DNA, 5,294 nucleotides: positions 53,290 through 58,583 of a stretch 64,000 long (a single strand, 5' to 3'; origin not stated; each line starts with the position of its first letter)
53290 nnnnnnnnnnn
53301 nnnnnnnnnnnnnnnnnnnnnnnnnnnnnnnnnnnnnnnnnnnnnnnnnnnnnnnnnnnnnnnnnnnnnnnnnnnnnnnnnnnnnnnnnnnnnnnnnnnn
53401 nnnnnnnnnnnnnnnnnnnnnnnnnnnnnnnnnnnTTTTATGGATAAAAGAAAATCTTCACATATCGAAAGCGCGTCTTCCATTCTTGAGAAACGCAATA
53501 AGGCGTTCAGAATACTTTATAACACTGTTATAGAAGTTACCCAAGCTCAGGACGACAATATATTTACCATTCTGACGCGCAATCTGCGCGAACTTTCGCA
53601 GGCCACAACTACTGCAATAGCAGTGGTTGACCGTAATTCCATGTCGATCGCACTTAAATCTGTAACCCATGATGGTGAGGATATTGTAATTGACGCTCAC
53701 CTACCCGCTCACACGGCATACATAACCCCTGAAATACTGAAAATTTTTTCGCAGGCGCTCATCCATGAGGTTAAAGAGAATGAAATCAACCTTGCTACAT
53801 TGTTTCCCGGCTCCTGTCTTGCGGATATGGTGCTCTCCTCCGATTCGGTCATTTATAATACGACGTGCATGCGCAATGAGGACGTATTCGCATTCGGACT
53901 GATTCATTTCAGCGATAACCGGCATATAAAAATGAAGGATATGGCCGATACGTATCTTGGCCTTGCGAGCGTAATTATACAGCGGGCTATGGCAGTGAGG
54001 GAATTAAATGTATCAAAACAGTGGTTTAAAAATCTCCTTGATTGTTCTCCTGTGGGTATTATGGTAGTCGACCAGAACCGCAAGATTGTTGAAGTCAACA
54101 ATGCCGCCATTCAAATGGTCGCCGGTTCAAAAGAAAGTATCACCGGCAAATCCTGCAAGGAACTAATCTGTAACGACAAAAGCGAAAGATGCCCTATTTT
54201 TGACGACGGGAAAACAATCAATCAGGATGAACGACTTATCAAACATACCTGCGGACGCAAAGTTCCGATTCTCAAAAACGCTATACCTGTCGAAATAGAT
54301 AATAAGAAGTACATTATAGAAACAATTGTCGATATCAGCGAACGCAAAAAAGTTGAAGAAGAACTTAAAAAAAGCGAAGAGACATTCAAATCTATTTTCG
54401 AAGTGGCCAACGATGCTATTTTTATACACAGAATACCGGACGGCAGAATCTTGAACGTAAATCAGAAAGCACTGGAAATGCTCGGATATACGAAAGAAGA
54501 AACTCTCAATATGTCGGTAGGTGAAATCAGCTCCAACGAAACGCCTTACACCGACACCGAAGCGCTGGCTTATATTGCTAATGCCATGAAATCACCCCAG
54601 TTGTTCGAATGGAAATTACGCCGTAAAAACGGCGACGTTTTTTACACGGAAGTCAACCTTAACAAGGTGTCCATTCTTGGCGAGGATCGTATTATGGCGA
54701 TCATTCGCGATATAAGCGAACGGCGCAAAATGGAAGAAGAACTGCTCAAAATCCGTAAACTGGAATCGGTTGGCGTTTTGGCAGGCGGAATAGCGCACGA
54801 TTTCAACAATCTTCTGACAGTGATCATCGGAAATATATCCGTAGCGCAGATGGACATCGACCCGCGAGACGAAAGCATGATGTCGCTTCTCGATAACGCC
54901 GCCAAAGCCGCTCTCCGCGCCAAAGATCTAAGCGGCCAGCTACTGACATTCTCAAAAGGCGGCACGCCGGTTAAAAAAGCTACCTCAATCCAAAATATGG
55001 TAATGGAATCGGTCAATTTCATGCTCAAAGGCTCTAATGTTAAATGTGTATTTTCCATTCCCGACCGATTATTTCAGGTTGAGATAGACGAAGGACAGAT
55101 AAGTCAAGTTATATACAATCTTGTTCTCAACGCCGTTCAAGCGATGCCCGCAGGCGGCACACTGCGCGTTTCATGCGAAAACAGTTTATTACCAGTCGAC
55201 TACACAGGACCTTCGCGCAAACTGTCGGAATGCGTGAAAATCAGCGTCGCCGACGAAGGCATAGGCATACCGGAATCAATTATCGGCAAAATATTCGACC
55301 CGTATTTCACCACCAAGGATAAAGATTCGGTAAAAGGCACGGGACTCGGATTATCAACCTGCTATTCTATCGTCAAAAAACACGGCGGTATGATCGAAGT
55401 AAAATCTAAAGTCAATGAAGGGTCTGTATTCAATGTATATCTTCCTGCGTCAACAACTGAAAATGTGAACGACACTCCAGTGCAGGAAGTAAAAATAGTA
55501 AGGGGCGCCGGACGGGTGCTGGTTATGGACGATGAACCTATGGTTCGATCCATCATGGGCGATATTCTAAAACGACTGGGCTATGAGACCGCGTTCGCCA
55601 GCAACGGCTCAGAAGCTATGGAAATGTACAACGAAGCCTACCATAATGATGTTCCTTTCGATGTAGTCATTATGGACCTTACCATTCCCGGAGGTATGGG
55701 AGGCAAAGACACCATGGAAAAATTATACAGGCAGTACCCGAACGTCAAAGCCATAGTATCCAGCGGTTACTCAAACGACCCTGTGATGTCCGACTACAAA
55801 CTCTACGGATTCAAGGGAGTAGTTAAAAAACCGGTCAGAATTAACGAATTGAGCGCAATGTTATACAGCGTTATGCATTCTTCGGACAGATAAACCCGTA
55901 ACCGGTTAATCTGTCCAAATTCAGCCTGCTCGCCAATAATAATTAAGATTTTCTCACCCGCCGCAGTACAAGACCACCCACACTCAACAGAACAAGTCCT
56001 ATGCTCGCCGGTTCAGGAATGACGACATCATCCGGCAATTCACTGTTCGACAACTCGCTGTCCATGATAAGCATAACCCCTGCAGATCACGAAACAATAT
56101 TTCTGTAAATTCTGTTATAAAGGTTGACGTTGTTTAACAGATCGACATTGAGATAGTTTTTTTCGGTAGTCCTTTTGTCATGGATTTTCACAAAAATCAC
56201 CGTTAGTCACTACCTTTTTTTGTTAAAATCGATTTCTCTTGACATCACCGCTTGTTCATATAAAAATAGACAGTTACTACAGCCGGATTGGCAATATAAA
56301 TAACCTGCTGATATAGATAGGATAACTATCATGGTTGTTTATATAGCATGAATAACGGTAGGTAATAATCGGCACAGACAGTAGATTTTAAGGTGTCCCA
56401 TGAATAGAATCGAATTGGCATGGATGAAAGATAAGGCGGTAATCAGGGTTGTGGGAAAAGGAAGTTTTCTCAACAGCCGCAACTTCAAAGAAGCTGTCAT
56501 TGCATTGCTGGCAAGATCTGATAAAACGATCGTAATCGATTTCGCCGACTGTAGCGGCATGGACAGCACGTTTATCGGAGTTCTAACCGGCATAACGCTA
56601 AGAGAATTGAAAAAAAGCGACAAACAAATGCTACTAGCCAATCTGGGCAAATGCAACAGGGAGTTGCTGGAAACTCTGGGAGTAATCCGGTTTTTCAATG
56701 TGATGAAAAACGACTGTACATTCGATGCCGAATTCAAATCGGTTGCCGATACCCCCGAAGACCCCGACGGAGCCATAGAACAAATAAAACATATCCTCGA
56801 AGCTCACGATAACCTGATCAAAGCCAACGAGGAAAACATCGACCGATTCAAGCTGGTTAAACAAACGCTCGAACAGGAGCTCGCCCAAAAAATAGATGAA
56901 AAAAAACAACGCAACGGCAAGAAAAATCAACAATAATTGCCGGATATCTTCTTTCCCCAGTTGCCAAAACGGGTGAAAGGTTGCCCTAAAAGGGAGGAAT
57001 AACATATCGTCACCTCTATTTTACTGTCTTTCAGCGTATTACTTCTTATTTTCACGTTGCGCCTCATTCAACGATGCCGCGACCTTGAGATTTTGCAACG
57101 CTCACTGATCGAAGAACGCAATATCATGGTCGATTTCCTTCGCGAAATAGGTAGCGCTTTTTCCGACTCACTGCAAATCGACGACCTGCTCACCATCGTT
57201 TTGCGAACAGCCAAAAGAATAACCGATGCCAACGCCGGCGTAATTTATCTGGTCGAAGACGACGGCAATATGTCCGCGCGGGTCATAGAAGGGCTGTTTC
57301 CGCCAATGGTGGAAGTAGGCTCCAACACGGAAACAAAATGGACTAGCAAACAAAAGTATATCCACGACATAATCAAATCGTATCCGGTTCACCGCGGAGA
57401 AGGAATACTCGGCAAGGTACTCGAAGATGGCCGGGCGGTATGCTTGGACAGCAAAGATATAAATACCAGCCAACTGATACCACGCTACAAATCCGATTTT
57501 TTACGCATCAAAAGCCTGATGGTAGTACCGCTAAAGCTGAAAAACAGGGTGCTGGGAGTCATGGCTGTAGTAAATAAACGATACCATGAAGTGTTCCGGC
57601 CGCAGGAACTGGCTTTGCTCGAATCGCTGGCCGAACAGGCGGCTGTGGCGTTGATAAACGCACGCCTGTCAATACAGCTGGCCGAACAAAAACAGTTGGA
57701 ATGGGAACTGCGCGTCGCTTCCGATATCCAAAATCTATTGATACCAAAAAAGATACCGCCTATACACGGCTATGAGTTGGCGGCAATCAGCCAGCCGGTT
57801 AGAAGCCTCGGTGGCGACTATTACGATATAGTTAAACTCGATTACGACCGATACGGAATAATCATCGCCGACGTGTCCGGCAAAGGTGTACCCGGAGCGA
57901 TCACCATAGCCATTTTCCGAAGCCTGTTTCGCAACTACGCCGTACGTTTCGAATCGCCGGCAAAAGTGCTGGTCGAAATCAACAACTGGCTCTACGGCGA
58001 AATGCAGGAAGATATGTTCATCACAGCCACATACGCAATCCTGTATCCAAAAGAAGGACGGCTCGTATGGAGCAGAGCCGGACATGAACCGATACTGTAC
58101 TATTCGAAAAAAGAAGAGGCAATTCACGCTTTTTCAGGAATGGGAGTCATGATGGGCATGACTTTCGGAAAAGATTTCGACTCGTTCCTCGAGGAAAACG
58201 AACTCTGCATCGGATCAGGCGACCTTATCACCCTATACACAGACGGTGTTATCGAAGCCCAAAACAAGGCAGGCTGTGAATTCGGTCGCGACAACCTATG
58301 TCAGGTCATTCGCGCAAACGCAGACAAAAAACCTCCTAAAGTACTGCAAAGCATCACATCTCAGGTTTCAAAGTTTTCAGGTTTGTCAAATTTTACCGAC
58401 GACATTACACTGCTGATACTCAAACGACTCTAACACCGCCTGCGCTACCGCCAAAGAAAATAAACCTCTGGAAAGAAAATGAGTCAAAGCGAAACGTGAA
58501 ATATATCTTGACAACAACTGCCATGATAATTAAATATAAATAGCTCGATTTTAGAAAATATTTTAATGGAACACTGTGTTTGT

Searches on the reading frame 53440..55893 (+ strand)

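Call 43: search_protein_families(library=pfam, proteins=[window:53440-55893:+], max_evalue=0.000001)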
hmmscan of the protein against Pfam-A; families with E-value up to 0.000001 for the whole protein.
window:53440-55893:+ (817 aa): 7 families
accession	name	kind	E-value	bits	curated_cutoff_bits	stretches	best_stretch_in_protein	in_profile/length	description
PF13426.13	PAS_9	-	3.5e-26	91.9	27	2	324-427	1-103/103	PAS domain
PF02518.31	HATPase_c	-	1.5e-24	87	26.4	1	550-670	2-109/111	Histidine kinase-, DNA gyrase B-, and HSP90-like ATPase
PF00072.30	Response_reg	-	4.8e-19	69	30.2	1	693-808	1-110/111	Response regulator receiver domain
PF00989.32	PAS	-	2.5e-18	66.6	22.6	1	316-425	3-113/113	PAS fold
PF13188.13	PAS_8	-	5.7e-18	64.6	21.8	2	315-363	2-46/65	PAS domain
PF08448.16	PAS_4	-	3.3e-11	43.8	23.1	0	323-429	4-109/110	PAS fold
PF00512.31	HisKA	-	2.7e-07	31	26.9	0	447-508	5-64/66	His Kinase A (phospho-acceptor) domain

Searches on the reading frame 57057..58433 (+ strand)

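Call 43: search_protein_families(library=pfam, proteins=[window:57057-58433:+], max_evalue=0.000001)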
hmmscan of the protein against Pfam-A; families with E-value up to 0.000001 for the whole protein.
window:57057-58433:+ (458 aa): 4 families
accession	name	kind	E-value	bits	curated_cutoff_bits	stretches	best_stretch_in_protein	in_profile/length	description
PF07228.17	SpoIIE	-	1.7e-43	149.2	25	1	264-457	3-191/192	Stage II sporulation protein E (SpoIIE)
PF13185.12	GAF_2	-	6.3e-19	69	28.6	1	40-199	3-135/136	GAF domain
PF01590.32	GAF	-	1.7e-16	61.4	22.4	1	41-199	2-133/133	GAF domain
PF13492.12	GAF_3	-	2.9e-11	44.3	27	1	148-199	77-127/129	GAF domain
